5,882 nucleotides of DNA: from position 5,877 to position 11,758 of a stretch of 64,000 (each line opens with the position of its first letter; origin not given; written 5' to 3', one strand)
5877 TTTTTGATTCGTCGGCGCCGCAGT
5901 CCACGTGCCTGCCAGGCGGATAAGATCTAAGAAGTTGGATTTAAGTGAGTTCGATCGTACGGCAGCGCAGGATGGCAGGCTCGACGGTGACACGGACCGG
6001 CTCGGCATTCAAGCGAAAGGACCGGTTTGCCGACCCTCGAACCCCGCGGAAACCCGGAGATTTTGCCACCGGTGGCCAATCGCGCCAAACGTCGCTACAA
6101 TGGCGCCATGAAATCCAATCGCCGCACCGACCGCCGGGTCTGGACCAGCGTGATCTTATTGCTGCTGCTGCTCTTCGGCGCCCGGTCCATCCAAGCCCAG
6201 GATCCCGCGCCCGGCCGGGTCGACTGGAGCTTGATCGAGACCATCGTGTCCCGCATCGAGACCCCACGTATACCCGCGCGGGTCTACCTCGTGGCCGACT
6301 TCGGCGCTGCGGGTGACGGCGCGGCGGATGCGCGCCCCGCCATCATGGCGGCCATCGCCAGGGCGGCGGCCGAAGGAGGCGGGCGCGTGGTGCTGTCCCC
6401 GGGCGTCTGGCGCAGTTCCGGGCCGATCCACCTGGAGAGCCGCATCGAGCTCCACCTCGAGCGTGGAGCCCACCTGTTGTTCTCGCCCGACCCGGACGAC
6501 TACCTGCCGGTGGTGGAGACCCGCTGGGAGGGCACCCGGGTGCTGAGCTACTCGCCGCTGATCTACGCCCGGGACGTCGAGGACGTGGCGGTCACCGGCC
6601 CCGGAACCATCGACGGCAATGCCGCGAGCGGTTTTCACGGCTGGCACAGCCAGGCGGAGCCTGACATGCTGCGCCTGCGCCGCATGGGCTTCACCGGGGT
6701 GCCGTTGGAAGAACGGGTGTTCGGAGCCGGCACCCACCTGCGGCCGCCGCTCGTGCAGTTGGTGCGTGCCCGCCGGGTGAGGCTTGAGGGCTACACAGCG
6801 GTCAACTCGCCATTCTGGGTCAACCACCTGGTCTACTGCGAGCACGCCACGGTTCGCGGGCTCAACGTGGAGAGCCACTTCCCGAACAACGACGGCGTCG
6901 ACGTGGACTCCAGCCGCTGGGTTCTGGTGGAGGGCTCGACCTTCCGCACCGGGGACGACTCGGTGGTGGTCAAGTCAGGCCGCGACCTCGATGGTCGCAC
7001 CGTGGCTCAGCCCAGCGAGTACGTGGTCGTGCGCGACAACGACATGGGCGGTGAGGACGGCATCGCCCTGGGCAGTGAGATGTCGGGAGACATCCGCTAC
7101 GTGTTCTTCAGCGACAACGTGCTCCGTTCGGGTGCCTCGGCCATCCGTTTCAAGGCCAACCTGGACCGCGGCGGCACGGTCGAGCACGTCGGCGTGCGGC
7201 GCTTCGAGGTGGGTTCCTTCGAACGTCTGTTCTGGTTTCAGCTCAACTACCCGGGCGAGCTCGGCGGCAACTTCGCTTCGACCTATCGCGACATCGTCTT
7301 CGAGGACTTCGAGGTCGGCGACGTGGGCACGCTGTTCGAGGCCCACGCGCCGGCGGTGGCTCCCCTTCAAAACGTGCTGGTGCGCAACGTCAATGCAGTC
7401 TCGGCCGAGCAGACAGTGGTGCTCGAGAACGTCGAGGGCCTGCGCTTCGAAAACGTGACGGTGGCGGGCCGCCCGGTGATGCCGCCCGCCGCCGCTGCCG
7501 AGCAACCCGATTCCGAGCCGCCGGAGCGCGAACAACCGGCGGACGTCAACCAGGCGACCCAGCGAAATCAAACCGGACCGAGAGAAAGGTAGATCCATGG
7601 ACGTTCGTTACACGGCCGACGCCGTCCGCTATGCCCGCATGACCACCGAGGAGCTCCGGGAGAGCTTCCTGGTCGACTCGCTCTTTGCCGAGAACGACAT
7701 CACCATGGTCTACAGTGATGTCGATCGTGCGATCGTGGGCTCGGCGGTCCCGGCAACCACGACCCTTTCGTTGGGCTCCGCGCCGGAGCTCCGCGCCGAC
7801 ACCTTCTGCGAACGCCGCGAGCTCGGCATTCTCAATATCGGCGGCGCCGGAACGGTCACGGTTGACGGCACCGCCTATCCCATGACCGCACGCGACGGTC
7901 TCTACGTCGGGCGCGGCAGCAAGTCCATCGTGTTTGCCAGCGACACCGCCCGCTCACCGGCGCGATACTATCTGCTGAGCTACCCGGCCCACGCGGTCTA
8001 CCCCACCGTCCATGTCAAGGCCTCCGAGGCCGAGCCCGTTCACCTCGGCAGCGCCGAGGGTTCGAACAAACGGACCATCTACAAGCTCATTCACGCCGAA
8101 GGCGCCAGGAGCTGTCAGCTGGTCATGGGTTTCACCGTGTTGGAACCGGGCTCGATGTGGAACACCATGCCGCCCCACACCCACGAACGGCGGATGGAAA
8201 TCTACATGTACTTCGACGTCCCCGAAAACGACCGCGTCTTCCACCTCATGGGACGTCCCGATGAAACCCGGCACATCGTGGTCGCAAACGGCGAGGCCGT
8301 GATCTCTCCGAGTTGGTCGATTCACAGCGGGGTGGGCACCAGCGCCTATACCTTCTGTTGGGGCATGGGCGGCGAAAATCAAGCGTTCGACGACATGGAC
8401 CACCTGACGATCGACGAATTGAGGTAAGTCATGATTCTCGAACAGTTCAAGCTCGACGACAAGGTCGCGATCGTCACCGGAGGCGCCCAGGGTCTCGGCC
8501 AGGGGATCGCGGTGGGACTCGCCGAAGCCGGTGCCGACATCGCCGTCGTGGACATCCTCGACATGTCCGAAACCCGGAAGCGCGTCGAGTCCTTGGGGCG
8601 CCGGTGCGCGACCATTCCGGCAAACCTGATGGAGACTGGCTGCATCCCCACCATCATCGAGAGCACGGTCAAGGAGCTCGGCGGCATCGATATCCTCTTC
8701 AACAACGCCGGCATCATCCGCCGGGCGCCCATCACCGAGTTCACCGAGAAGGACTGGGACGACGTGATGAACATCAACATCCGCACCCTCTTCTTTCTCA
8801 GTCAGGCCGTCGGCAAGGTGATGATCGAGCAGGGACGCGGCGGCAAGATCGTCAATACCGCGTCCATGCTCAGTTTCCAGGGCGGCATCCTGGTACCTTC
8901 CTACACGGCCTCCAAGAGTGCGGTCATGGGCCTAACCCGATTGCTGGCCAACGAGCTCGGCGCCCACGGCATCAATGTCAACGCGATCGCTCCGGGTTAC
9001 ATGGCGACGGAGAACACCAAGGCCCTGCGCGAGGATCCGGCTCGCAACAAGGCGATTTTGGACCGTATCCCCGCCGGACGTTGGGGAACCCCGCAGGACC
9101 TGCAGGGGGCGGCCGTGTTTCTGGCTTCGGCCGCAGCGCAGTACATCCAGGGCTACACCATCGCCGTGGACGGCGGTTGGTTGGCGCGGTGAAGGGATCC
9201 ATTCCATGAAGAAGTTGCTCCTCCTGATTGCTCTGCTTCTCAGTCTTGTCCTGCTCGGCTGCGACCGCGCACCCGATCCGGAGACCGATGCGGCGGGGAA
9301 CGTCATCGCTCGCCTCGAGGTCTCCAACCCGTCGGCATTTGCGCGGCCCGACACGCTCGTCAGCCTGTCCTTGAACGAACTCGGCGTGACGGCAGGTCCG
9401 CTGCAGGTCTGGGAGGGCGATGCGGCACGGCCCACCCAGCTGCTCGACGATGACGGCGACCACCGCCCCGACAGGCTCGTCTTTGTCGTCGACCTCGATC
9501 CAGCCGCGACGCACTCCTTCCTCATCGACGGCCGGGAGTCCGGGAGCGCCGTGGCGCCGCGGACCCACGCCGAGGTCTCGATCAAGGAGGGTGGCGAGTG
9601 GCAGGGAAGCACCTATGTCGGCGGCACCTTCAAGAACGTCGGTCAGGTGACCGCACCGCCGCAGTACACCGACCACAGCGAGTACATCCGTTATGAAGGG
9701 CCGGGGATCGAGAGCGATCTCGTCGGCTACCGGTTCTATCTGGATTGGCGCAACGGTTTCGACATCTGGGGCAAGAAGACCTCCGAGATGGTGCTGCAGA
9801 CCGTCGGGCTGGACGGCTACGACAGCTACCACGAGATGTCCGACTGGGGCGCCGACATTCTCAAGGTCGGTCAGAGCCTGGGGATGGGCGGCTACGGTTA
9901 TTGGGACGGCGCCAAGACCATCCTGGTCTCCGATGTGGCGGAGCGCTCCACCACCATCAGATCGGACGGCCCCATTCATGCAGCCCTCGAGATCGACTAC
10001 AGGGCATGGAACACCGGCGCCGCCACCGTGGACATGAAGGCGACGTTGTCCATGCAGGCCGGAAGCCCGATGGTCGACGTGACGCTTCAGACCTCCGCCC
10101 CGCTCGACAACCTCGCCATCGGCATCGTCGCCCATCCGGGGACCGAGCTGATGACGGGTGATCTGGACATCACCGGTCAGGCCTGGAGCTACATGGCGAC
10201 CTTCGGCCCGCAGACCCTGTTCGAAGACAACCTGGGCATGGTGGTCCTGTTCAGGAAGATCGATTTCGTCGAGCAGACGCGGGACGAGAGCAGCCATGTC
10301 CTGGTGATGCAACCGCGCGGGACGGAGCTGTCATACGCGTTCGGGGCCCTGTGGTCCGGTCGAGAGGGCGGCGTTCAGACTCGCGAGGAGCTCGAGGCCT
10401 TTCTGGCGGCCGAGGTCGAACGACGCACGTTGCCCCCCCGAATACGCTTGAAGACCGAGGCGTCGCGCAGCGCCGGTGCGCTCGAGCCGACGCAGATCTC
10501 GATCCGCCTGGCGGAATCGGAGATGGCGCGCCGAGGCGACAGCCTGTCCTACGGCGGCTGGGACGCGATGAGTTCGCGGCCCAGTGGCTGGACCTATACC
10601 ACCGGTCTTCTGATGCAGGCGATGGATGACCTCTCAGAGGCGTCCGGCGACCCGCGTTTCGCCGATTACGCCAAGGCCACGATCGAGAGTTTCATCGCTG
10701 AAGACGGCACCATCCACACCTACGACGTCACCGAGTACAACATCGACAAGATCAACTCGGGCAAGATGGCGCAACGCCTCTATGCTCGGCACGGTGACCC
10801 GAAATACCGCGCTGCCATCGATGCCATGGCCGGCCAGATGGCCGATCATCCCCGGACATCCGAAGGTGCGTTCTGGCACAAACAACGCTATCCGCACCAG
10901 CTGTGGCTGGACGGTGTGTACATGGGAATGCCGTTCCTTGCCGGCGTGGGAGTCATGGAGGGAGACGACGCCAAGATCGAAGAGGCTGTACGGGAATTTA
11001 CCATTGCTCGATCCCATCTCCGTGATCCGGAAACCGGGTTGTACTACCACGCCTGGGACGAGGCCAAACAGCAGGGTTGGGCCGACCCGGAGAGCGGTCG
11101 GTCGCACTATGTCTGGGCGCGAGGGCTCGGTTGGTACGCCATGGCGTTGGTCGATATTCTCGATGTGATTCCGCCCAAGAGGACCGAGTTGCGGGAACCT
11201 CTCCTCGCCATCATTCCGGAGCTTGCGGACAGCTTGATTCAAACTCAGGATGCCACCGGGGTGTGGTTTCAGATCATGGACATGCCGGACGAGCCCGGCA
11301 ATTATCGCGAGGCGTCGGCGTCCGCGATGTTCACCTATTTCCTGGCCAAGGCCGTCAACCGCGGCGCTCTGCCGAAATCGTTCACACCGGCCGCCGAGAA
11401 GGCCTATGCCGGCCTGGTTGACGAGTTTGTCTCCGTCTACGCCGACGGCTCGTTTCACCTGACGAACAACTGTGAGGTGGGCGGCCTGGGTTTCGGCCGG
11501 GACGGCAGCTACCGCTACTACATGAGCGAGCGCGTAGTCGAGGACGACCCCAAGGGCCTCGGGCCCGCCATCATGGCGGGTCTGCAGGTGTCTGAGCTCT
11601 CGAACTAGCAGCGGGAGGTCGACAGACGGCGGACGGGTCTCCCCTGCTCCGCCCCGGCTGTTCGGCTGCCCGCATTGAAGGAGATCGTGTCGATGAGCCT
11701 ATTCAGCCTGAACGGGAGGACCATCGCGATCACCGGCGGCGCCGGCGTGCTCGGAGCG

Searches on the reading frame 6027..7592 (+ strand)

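Call 69: search_protein_families(library=pfam, proteins=[window:6027-7592:+], max_evalue=0.00001)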
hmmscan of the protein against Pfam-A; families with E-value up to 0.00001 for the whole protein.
window:6027-7592:+ (521 aa): 2 families
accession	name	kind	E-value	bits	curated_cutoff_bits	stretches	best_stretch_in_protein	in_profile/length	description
PF00295.23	Glyco_hydro_28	-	2.1e-12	47.2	22.9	1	239-388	90-233/324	Glycosyl hydrolases family 28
PF12708.12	Pect-lyase_RHGA_epim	-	1e-07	32.4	27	1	89-142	4-58/213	Rhamnogalacturonase A/epimerase, pectate lyase-like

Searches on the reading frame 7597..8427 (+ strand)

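Call 69: search_protein_families(library=pfam, proteins=[window:7597-8427:+], max_evalue=0.00001)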
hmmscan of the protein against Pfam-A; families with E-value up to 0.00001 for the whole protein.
window:7597-8427:+ (276 aa): 1 family
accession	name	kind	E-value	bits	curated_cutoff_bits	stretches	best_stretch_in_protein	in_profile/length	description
PF04962.18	KduI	-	2.2e-32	112.9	23.9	1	37-270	13-260/262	KduI/IolB family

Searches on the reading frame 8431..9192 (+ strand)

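Call 69: search_protein_families(library=pfam, proteins=[window:8431-9192:+], max_evalue=0.00001)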
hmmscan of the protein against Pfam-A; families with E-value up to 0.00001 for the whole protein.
window:8431-9192:+ (253 aa): 4 families
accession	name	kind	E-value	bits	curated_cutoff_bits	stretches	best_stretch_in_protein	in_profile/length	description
PF13561.12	adh_short_C2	-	8.5e-58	196.2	27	1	19-250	3-235/236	Enoyl-(Acyl carrier protein) reductase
PF00106.31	adh_short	-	6e-54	182.9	26.6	1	11-202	1-193/195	short chain dehydrogenase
PF08659.16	KR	-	1.1e-07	32.4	22.6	1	14-174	4-165/180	KR domain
PF23441.1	SDR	-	4.8e-06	26.6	27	0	161-249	166-254/258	SDR-like rossmann domain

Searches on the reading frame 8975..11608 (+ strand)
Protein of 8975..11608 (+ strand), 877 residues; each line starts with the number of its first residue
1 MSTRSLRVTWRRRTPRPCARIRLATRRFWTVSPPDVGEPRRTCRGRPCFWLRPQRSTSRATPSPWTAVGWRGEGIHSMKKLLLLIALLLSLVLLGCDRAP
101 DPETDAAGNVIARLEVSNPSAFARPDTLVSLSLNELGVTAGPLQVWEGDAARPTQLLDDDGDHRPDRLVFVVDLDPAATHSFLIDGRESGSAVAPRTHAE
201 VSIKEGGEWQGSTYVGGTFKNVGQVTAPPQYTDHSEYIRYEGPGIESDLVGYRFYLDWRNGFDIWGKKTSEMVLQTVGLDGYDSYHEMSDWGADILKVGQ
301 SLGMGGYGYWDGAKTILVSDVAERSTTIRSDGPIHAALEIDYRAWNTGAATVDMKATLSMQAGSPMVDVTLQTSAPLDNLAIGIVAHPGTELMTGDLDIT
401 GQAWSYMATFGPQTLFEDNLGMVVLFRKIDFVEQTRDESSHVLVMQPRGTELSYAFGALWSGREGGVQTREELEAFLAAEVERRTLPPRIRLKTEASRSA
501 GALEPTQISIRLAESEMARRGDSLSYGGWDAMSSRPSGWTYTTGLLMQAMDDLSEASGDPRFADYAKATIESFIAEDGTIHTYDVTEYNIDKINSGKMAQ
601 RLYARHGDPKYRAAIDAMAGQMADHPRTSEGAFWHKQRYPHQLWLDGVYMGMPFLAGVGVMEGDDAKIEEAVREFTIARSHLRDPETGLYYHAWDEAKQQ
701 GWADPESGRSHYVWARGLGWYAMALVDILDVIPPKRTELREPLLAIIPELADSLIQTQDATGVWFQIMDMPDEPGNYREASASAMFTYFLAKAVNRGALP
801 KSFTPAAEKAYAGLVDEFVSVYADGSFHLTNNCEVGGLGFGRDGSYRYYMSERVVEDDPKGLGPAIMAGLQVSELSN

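Call 69: search_protein_families(library=pfam, proteins=[window:8975-11608:+], max_evalue=0.00001)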
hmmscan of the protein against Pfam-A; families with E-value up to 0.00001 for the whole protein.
window:8975-11608:+ (877 aa): 2 families
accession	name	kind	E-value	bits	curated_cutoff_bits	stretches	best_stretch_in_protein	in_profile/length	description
PF07470.19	Glyco_hydro_88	-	6.4e-99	331.7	26.6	1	537-872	25-348/352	Glycosyl Hydrolase Family 88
PF16153.10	DUF4861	-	2.6e-91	306.8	22.3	1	116-489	1-379/380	Domain of unknown function (DUF4861)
